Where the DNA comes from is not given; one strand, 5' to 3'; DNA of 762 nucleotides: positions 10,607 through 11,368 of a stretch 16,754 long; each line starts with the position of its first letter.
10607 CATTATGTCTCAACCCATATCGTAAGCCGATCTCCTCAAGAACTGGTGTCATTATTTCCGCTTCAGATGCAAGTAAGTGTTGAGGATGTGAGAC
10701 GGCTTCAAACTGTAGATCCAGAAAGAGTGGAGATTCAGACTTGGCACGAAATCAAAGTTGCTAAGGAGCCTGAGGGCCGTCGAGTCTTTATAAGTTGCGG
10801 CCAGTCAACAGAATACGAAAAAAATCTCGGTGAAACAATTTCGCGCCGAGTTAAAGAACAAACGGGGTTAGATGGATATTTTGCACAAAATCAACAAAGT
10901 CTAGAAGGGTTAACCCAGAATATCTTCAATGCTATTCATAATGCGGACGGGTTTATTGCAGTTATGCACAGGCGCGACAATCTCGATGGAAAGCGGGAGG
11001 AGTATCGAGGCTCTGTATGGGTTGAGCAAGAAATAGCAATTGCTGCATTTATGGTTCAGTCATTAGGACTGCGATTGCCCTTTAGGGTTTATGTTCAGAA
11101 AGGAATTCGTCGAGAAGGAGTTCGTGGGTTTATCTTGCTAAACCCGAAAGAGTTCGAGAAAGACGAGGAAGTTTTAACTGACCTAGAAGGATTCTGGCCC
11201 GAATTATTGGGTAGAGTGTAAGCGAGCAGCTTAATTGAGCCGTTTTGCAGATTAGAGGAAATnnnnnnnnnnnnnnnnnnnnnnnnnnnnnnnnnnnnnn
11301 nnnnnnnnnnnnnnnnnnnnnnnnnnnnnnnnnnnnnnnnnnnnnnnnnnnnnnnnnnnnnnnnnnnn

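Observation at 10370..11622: Low-GC two-gene cassette: TIR/NDT-like enzyme domain protein + small hydrophobic-tailed protein, candidate undescribed defence/signalling module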

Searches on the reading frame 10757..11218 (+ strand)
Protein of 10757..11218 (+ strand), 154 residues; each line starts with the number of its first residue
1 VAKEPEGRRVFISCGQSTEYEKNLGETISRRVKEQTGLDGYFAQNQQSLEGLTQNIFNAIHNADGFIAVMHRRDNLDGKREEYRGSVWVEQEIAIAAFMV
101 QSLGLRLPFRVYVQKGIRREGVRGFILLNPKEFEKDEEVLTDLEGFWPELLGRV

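Call 56: search_solved_structures(query=A4, max_evalue=10, show_alignments=5)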
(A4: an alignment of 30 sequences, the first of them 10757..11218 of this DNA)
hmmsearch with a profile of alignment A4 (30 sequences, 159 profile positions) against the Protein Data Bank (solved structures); distinct sequences matched with E-value up to 10: 2.
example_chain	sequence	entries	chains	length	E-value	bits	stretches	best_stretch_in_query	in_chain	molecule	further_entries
1d2p_A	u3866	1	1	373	0.45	13.4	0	21-45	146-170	COLLAGEN ADHESIN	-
9r2b_B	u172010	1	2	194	5.1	9.9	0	112-150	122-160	de novo-designed alpha-helical barrel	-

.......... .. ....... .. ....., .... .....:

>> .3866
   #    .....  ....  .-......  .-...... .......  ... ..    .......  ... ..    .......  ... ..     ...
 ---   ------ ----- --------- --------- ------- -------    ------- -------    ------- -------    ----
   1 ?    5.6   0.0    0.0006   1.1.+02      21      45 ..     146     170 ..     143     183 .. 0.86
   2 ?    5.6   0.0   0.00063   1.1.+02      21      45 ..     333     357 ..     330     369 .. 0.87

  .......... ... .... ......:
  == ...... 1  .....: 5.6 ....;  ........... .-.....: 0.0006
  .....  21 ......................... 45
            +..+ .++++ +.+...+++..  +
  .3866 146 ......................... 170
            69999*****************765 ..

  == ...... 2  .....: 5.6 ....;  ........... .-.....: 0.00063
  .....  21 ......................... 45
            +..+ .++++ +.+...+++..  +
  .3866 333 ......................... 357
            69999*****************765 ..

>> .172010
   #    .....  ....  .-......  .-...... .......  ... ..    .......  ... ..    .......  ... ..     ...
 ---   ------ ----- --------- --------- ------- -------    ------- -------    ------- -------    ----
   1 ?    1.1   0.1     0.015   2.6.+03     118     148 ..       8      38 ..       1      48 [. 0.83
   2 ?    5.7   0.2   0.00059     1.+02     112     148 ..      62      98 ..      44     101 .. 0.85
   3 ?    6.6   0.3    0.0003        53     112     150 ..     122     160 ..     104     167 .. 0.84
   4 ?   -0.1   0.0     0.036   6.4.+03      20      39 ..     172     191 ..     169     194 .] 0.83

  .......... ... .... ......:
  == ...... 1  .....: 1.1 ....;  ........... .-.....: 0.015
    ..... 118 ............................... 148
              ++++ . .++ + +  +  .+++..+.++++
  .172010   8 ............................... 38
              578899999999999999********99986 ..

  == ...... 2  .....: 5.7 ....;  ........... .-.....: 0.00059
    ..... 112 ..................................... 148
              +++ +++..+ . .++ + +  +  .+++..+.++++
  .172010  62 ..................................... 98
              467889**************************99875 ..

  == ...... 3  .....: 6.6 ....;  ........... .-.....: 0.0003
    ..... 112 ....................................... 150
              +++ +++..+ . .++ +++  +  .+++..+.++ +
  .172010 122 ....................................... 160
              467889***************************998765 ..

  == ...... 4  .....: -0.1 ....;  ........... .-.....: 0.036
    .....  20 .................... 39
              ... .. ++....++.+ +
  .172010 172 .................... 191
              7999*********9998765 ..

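Call 57: search_protein_families(library=pfam, alignment_id=A4, max_evalue=10)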
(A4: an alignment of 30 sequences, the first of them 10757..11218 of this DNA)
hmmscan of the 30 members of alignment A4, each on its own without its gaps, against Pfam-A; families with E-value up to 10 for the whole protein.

A. member 1, window:10757-11218:+ (154 aa): 0 families

B. families by the number of members that match (of 30 scanned): 14 families
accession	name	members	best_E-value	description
PF06243.16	PaaB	1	0.011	Phenylacetic acid degradation B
PF06428.16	Sec2p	1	0.028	GDP/GTP exchange factor Sec2p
PF13676.11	TIR_2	1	0.047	TIR domain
PF08558.16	TRF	1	0.074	Telomere repeat binding factor (TRF)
PF16474.11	KIND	1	0.09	Kinase non-catalytic C-lobe domain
PF20157.4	Maf_flag10_N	1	0.092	Glycosyltransferase Maf N-terminal domain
PF13271.11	DUF4062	1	0.12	Domain of unknown function (DUF4062)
PF12250.14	AftA_N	1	0.13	Arabinofuranosyltransferase N terminal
PF07938.18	Fungal_lectin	1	0.13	Fungal fucose-specific lectin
PF15457.11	HopW1-1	1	0.14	Type III T3SS secreted effector HopW1-1/HopPmaA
PF09748.14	Med10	1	0.16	Transcription factor subunit Med10 of Mediator complex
PF04106.18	ATG5_UblB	1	0.23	Autophagy protein ATG5, UblB domain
PF03057.20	DUF236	1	0.26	DUF236 repeat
PF10137.14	CAP12-PCTIR_TIR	1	0.27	CAP12/Pycsar effector protein, TIR domain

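Call 67: search_protein_representatives(alignment_id=A4)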
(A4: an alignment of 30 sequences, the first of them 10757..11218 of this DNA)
Query: 30 sequences, 159 profile positions. Proteins with E-value up to 0.001 (for the whole library): 1162; up to 1e-10: 867; up to 1e-30: 388. The best 150 are listed.
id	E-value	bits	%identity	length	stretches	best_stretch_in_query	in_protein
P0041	1.9e-63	229.1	-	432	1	5-156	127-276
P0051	2.6e-63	228.7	-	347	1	7-155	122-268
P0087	9.2e-63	226.9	-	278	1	9-156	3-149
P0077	2.0e-62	225.8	-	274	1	7-155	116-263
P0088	1.4e-61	223.1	-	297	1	7-154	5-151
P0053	3.5e-61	221.8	-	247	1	4-153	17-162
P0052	5.6e-61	221.1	-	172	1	6-155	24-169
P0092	6.2e-61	221.0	-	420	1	6-155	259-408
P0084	9.3e-61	220.4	-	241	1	2-155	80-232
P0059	1.2e-60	220.1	-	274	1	8-156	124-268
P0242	3.8e-60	218.4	-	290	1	5-155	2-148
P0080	3.9e-60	218.4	-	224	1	9-156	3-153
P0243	4.5e-60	218.2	-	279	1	5-155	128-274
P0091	5.6e-60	217.9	-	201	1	5-156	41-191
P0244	6.2e-60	217.7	-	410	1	5-154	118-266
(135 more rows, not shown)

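Call 81: search_protein_families(library=phrogs, proteins=[window:10757-11218:+], max_evalue=0.1)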
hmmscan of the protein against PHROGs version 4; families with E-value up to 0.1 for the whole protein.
window:10757-11218:+ (154 aa): 0 families
